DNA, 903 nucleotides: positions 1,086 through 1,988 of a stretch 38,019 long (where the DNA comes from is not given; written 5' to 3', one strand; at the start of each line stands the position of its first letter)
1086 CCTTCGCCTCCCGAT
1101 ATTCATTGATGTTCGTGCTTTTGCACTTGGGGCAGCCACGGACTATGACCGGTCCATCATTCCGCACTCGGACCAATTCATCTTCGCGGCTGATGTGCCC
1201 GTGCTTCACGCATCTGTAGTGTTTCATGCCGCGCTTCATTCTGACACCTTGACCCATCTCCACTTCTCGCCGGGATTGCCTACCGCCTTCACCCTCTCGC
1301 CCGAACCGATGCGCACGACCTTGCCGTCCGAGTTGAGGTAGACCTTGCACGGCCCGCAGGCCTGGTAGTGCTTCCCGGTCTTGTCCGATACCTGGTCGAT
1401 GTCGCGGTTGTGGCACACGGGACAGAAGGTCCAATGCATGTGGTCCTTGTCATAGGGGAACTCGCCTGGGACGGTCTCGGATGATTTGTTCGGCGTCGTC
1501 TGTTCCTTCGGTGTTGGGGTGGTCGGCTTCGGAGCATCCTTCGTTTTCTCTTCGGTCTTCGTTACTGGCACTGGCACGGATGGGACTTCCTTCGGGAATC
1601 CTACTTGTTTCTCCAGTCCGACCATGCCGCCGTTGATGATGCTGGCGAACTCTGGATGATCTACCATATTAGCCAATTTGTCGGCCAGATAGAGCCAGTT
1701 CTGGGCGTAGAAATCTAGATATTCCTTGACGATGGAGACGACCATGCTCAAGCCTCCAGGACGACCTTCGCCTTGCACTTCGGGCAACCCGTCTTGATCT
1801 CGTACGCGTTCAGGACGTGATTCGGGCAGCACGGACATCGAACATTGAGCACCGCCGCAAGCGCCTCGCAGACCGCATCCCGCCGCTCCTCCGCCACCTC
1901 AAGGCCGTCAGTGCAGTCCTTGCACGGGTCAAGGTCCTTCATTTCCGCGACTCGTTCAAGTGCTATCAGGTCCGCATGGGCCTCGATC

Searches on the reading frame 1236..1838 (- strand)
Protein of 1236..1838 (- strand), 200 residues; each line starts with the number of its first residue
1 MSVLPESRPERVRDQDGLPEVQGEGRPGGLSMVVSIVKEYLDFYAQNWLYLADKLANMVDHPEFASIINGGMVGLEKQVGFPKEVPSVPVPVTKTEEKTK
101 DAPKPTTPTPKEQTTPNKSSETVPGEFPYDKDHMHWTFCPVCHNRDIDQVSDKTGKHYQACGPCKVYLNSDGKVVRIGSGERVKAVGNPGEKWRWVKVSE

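Call 24: search_protein_families(library=pfam, proteins=[window:1236-1838:-], max_evalue=0.01)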
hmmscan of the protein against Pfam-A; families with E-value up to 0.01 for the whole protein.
window:1236-1838:- (200 aa): 0 families

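Call 89: find_encoding_contigs(protein=window:1236-1838:-, flank=4000, max_places=8)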
Protein window:1236-1838:- (200 aa): no gene with exactly this product is on record in the collection.
